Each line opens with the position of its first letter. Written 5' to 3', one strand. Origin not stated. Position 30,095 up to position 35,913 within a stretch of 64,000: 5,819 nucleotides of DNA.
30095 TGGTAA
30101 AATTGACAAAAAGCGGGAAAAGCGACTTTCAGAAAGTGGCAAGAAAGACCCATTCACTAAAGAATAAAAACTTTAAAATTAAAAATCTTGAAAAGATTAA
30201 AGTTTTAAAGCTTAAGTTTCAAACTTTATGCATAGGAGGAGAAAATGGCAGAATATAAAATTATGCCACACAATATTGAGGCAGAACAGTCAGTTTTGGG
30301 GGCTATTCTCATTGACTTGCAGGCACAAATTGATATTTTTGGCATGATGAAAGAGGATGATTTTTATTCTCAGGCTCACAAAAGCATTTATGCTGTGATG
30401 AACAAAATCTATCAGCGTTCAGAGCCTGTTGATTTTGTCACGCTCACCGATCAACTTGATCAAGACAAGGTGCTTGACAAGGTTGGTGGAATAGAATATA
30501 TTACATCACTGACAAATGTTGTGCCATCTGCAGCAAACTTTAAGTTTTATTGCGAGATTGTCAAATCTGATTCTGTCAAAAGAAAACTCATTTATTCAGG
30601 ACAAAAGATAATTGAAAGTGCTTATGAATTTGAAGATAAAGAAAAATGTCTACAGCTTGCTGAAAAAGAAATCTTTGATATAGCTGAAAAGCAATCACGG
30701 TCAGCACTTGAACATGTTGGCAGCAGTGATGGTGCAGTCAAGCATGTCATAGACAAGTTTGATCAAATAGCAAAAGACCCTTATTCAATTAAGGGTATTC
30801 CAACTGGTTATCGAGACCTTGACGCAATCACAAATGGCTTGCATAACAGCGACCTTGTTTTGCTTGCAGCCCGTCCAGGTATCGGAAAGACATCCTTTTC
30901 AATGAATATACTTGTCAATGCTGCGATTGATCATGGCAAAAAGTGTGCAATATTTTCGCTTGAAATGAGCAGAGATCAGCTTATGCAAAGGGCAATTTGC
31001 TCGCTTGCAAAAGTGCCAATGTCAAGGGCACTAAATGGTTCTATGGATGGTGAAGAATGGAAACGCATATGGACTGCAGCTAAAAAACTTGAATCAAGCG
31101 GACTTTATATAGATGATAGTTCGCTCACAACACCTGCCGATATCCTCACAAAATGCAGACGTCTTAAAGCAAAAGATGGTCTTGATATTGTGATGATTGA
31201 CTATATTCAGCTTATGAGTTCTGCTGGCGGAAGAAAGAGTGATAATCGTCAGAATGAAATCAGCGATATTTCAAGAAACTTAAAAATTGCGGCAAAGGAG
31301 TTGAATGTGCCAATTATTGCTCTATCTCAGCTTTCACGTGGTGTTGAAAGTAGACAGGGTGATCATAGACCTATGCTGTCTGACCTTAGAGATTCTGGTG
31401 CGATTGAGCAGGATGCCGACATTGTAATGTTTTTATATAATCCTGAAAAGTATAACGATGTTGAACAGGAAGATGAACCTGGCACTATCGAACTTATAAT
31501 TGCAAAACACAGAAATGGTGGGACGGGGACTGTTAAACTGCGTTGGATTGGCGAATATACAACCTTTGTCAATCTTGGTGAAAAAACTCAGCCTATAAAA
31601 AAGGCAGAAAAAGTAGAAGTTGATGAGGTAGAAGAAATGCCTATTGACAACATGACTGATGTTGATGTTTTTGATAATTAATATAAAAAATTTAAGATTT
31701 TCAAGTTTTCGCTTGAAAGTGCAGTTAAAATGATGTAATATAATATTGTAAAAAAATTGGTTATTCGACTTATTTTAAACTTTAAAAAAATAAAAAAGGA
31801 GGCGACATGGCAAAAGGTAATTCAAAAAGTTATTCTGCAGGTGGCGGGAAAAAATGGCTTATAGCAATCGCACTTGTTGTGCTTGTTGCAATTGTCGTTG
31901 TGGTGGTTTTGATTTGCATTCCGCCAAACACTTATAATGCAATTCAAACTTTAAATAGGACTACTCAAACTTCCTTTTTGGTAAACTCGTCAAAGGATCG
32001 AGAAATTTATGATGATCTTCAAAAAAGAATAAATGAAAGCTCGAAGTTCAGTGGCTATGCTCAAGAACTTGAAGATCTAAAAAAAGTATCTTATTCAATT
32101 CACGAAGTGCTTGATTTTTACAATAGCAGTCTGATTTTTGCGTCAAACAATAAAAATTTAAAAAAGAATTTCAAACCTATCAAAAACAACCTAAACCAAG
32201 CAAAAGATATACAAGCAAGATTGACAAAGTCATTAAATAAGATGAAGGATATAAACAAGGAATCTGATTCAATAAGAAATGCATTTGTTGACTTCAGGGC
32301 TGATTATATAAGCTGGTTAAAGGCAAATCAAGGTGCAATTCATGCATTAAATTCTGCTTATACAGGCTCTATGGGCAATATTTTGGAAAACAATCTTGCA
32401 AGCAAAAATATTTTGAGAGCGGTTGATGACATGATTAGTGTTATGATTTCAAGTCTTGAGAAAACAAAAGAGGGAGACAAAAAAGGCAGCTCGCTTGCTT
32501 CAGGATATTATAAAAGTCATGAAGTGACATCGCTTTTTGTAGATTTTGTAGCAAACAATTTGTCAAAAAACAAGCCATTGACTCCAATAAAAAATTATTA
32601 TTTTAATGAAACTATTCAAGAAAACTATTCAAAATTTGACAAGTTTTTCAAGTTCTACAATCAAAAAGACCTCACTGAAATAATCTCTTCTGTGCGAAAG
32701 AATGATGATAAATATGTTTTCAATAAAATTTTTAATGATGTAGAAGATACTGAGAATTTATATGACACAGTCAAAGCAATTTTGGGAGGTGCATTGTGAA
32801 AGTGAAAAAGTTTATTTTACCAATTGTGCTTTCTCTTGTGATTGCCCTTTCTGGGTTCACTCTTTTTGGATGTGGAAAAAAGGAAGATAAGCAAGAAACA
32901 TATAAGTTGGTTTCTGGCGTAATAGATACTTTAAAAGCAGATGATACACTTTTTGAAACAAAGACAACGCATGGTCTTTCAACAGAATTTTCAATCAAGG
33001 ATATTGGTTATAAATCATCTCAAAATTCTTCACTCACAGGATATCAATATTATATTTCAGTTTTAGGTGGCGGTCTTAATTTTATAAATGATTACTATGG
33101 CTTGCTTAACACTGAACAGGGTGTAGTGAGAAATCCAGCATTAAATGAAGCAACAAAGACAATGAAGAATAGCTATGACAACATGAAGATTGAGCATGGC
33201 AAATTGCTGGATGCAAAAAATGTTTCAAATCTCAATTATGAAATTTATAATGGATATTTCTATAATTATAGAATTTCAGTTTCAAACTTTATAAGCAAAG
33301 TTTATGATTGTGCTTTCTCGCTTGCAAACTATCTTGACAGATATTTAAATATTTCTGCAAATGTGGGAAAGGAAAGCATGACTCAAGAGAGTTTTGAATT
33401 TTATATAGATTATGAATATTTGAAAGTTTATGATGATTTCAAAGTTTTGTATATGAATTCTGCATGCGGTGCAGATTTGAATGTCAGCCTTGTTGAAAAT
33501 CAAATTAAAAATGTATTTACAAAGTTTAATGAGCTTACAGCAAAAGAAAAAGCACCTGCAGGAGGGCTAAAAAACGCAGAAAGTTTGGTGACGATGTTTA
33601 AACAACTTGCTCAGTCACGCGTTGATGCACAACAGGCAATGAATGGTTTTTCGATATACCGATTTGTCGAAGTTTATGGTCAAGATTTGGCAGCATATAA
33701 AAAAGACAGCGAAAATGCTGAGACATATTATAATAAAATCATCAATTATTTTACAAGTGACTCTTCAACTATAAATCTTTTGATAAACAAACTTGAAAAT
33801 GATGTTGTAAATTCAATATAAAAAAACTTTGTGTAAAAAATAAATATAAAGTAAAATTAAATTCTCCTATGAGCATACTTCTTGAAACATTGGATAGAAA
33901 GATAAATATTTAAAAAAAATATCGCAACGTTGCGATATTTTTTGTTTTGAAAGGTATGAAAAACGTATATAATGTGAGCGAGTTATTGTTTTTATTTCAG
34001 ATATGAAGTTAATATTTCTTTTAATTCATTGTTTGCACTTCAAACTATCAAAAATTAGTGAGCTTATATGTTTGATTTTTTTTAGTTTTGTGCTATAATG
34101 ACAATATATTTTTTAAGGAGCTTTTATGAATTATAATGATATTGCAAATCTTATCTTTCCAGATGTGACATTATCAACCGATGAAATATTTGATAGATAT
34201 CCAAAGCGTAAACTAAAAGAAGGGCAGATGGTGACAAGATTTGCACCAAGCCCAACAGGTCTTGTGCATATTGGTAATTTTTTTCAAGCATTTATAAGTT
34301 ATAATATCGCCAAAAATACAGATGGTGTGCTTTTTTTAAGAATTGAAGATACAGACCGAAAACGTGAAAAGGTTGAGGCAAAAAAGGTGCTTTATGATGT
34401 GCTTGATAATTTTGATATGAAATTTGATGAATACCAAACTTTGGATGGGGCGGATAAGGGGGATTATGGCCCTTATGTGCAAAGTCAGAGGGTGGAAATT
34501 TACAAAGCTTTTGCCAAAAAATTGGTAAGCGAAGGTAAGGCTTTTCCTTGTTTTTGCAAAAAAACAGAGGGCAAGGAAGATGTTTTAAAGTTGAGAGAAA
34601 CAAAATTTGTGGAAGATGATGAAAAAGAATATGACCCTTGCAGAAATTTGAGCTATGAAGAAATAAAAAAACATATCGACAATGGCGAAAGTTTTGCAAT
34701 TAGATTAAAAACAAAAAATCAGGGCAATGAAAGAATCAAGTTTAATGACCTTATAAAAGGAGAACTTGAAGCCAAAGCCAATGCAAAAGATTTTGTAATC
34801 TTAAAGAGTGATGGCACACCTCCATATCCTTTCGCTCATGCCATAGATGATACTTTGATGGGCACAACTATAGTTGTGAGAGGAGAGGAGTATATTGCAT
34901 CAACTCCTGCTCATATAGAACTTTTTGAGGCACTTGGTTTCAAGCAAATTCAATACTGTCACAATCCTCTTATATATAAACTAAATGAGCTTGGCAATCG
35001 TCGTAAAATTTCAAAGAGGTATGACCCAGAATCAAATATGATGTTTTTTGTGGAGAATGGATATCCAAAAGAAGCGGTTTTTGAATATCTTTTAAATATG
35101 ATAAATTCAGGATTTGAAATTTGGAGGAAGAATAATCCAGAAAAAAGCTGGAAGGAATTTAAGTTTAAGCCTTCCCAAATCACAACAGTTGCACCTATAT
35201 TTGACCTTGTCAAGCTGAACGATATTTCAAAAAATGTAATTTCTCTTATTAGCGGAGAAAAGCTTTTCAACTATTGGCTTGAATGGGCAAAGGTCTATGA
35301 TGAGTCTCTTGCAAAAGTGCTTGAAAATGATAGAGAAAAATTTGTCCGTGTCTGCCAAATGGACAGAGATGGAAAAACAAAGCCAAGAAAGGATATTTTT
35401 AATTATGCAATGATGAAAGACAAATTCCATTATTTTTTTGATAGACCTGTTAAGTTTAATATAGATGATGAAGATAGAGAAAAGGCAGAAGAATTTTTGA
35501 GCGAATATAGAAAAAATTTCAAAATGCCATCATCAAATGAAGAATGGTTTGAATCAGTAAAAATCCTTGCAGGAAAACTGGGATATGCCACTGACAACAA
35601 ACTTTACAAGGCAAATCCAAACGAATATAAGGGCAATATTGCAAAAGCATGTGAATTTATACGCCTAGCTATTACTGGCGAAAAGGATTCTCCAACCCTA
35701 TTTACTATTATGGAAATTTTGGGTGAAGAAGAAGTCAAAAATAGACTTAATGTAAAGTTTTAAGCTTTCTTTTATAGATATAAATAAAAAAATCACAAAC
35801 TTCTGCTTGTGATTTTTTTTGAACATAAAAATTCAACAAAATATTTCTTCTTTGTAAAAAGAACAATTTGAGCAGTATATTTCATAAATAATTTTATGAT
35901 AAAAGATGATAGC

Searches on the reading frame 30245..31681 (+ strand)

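Call 76: search_protein_families(library=pfam, proteins=[window:30245-31681:+], max_evalue=0.00001)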
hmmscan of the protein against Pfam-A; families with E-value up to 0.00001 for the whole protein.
window:30245-31681:+ (478 aa): 4 families
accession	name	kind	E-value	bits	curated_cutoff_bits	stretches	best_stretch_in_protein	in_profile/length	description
PF03796.21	DnaB_C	-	5.1e-101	337.8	27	1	184-443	1-255/255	DnaB-like helicase C terminal domain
PF00772.26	DnaB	-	1.2e-34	118.8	23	1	7-107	2-102/103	DnaB-like helicase N terminal domain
PF13481.12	AAA_25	-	1.3e-09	38.5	27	1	198-361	28-188/195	AAA domain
PF06745.19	ATPase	-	6.5e-08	32.7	26.6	1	185-250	1-67/231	KaiC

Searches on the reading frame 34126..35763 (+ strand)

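Call 76: search_protein_families(library=pfam, proteins=[window:34126-35763:+], max_evalue=0.00001)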
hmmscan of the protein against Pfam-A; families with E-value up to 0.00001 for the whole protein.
window:34126-35763:+ (545 aa): 2 families
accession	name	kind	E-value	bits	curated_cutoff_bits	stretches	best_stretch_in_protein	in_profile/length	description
PF00749.27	tRNA-synt_1c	-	4.6e-64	216.7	23.4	1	35-325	2-275/314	tRNA synthetases class I (E and Q), catalytic domain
PF19269.4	Anticodon_2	-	3.6e-09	37.6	23.6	1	505-542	101-138/141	Anticodon binding domain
